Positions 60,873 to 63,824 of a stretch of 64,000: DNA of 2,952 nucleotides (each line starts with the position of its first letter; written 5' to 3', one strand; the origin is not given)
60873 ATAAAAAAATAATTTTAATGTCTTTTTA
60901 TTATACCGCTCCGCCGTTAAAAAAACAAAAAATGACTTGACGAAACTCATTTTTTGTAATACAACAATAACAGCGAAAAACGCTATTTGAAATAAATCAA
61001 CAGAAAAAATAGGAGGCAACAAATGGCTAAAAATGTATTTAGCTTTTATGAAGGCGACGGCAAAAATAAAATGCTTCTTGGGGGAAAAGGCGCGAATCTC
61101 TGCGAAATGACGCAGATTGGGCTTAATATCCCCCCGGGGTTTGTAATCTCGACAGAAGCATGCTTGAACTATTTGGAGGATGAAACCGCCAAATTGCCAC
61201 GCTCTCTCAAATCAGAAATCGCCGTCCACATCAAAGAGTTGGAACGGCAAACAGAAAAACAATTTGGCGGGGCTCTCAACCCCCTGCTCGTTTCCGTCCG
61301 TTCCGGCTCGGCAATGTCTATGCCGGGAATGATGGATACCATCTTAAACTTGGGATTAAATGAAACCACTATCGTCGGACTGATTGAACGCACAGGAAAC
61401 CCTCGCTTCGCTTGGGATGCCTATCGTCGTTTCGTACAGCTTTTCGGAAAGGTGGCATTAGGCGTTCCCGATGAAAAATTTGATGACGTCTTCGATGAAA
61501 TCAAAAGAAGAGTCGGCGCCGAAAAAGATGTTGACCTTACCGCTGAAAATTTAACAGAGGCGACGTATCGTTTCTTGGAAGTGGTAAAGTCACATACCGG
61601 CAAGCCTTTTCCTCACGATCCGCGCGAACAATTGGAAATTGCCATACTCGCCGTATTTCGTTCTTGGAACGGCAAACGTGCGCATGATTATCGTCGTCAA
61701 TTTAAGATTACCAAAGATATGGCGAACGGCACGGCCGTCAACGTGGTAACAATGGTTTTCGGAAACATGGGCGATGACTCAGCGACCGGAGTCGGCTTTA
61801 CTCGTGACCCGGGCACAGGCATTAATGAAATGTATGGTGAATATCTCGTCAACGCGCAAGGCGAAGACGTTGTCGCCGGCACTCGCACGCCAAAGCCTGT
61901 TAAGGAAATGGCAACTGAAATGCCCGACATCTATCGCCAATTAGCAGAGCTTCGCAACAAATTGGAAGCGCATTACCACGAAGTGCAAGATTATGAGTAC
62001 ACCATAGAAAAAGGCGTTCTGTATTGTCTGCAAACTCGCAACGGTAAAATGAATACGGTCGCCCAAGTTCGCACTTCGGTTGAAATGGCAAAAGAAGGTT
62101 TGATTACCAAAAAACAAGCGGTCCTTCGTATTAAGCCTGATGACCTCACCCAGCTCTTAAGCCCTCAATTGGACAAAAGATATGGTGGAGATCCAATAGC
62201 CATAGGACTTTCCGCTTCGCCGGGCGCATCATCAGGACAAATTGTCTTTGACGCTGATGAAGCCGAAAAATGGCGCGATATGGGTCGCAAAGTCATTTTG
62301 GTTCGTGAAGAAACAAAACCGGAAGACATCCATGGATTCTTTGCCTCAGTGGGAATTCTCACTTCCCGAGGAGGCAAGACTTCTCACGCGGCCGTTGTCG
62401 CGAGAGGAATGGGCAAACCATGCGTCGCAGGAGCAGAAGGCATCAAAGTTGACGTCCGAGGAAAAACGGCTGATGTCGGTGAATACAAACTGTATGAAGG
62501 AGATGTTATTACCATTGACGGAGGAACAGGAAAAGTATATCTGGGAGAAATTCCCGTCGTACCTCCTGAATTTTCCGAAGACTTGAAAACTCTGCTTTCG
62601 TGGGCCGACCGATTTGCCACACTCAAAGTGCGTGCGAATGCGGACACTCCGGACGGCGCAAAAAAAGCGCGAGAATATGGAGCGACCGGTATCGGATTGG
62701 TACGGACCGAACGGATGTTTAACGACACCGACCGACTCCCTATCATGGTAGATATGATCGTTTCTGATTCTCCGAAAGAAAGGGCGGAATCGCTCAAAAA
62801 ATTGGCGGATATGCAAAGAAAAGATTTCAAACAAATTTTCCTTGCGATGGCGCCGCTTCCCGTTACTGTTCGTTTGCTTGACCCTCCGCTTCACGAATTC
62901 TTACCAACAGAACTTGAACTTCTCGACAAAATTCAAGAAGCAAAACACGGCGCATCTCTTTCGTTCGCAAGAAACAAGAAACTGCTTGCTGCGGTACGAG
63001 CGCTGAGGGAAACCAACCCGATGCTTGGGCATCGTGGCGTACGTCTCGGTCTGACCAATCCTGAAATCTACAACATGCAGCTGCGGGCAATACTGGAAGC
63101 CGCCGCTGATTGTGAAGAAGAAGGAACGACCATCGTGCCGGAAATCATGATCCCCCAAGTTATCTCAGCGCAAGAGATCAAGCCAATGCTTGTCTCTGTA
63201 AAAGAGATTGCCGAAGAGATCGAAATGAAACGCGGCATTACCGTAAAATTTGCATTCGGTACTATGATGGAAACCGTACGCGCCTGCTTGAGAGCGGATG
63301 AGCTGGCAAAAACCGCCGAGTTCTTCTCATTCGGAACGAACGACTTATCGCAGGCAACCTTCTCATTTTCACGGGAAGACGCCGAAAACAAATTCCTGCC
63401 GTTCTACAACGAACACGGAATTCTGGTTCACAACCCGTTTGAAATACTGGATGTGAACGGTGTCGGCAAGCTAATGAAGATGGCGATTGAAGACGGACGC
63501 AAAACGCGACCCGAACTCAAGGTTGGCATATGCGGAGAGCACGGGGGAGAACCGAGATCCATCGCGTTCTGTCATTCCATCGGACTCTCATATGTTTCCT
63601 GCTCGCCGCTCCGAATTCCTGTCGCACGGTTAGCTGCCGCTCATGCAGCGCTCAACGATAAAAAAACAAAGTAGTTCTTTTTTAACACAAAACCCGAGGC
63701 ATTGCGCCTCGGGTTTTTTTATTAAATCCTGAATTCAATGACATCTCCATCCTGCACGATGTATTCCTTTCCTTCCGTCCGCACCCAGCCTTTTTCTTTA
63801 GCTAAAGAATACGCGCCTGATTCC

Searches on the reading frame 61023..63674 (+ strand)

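Call 64: search_protein_families(library=pfam, proteins=[window:61023-63674:+], max_evalue=0.00001)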
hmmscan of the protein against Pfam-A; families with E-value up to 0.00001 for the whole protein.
window:61023-63674:+ (883 aa): 3 families
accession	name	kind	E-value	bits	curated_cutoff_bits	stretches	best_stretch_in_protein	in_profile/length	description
PF02896.24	PEP-utilizers_C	-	1.3e-78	264.6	22.8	1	518-875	4-291/293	PEP-utilising enzyme, PEP-binding domain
PF01326.24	PPDK_N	-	4e-46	158.3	27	2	18-292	3-219/328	Pyruvate phosphate dikinase, AMP/ATP-binding domain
PF00391.29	PEP-utilizers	-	1.9e-22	79.1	23.1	1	423-503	4-72/72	PEP-utilising enzyme, mobile domain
